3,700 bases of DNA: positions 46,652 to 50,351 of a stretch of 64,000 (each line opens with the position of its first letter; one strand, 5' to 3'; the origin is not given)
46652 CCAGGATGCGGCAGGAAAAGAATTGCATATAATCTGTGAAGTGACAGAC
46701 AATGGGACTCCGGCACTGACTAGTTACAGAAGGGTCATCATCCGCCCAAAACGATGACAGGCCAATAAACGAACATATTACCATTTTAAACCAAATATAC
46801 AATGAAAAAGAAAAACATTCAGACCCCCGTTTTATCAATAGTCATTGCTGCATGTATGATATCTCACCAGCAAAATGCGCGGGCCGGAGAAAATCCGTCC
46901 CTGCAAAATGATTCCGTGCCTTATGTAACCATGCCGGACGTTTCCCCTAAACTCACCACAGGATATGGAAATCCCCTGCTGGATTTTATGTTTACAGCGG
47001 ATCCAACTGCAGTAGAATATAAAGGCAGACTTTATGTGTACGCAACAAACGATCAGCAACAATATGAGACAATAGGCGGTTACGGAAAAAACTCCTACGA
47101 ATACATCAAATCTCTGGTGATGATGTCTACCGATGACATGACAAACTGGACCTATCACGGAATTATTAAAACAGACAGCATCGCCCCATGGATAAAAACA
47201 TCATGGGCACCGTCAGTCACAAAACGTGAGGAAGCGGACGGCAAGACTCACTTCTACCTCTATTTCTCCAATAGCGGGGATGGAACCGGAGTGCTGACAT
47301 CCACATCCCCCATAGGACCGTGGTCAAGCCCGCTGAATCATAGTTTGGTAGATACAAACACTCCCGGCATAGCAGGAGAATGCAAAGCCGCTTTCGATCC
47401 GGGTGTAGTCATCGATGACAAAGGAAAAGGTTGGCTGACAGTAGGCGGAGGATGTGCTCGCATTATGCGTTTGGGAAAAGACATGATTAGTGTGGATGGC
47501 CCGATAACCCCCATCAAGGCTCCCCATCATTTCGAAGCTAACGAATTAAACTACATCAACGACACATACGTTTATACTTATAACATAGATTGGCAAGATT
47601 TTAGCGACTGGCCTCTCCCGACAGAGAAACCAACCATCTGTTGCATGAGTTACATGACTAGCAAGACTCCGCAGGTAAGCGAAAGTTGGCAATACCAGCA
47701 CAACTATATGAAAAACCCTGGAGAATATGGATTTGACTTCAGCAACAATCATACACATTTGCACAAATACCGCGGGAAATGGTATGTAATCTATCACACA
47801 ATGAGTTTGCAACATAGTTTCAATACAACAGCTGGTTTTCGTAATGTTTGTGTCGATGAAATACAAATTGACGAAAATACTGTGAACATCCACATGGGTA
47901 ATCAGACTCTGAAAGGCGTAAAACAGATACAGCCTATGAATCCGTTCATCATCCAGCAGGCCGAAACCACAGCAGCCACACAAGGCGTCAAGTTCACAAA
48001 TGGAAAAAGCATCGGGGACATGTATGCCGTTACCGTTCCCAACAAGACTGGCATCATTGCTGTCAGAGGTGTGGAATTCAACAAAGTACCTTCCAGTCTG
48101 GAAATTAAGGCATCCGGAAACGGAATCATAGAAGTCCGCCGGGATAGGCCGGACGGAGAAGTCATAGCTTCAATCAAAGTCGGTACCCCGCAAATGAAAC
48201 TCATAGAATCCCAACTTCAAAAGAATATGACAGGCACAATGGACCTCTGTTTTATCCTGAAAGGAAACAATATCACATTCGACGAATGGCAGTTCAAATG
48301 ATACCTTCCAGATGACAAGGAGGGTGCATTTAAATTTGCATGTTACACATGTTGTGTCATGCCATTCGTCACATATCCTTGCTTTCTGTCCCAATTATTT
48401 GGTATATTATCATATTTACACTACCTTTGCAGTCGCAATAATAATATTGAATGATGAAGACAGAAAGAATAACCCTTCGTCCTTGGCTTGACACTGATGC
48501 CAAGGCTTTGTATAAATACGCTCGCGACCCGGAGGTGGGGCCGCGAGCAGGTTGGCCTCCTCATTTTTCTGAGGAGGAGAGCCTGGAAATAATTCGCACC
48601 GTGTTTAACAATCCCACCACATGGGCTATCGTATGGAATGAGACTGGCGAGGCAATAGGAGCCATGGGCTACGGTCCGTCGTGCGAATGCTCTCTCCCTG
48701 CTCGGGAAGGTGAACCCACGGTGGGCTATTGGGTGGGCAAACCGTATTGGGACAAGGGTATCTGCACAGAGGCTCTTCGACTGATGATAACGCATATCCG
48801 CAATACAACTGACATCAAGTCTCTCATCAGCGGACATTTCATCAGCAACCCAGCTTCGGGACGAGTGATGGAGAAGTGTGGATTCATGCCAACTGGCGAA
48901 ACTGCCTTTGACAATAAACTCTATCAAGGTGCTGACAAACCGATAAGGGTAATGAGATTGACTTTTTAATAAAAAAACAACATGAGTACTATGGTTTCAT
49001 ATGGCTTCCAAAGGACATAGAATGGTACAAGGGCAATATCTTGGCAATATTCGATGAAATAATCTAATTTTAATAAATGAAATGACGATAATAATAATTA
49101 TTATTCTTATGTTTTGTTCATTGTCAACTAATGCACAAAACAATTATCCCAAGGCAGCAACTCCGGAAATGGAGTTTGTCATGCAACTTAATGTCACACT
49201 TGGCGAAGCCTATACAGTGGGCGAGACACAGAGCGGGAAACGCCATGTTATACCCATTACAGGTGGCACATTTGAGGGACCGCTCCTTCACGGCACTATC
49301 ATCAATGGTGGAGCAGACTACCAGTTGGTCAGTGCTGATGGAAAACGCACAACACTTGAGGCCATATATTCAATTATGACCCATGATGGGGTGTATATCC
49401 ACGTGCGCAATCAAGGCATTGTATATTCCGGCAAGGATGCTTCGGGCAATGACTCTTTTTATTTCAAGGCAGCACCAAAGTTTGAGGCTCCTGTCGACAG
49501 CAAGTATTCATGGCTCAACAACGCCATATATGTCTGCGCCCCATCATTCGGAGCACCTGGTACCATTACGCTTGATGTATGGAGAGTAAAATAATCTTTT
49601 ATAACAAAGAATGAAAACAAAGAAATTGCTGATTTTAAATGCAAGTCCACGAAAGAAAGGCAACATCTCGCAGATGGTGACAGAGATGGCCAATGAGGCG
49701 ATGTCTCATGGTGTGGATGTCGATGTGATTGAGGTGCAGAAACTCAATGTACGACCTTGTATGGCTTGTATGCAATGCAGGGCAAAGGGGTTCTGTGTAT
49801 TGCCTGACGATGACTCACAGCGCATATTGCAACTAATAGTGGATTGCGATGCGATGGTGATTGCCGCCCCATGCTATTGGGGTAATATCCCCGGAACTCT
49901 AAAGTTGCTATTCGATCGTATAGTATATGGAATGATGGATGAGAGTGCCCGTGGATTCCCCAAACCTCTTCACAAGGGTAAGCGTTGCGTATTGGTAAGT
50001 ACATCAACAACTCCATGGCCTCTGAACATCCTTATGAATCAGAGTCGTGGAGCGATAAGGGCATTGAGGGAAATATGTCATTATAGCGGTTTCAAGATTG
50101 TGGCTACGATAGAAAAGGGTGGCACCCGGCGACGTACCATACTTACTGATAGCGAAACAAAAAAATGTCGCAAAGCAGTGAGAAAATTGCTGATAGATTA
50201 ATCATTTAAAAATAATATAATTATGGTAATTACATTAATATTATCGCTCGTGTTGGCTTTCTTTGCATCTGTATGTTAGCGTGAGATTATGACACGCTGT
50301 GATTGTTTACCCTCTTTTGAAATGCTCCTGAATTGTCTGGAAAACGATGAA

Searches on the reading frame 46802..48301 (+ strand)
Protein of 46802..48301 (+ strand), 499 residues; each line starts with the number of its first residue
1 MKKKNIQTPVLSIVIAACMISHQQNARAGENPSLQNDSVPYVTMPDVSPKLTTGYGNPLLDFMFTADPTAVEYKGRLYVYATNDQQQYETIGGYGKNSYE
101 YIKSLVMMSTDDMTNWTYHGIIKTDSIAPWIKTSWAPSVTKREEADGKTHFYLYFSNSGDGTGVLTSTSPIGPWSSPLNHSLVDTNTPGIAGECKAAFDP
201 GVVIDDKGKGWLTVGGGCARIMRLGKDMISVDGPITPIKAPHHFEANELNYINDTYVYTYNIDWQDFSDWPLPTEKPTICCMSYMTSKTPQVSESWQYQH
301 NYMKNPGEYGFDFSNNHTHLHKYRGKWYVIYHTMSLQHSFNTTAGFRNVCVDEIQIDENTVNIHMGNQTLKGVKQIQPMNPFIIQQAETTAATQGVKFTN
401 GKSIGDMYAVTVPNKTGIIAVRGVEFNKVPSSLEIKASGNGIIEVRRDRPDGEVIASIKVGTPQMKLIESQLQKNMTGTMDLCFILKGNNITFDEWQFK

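Call 60: search_protein_families(library=pfam, proteins=[window:46802-48301:+], max_evalue=0.001)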
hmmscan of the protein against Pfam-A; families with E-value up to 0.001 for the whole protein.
window:46802-48301:+ (499 aa): 2 families
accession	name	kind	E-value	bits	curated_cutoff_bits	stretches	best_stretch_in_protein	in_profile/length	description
PF04616.20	Glyco_hydro_43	-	3.5e-22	79.5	32.2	1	55-358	1-284/288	Glycosyl hydrolases family 43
PF03422.21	CBM_6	-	1.3e-05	25.9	28.9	1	386-499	1-124/125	Carbohydrate binding module (family 6)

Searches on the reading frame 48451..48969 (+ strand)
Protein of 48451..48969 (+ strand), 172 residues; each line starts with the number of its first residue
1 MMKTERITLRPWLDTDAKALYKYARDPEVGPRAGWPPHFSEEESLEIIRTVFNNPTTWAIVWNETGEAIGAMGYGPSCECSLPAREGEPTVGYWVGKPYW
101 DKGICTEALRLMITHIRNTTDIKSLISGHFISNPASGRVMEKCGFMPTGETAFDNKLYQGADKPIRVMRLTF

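Call 60: search_protein_families(library=pfam, proteins=[window:48451-48969:+], max_evalue=0.001)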
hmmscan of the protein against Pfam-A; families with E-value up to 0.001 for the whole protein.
window:48451-48969:+ (172 aa): 2 families
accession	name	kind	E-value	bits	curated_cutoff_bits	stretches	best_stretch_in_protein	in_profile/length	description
PF13302.13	Acetyltransf_3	-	3.1e-27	96.4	25.4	1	6-145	1-137/138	Acetyltransferase (GNAT) domain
PF00583.31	Acetyltransf_1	-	1.4e-07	32.2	20.7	1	35-145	16-116/116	Acetyltransferase (GNAT) family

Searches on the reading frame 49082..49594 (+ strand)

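Call 79: search_protein_families(library=pfam, proteins=[window:49082-49594:+], max_evalue=0.01)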
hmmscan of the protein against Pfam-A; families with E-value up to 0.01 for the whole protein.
window:49082-49594:+ (170 aa): 2 families
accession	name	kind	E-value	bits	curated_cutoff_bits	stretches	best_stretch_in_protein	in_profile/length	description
PF11578.13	DUF3237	-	1.2e-32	113.1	24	1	28-169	1-149/149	Protein of unknown function (DUF3237)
PF10717.14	ODV-E18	-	0.0078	16.5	28.1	0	2-42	35-75/87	Occlusion-derived virus envelope protein ODV-E18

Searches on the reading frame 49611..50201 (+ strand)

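Call 79: search_protein_families(library=pfam, proteins=[window:49611-50201:+], max_evalue=0.01)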
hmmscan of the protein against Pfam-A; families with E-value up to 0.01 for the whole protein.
window:49611-50201:+ (196 aa): 2 families
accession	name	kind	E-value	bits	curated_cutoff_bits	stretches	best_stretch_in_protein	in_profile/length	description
PF03358.20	FMN_red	-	1.2e-20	74.1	24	1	5-138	2-121/152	NADPH-dependent FMN reductase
PF02525.22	Flavodoxin_2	-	4.5e-19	69.4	27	1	4-192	1-196/198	Flavodoxin-like fold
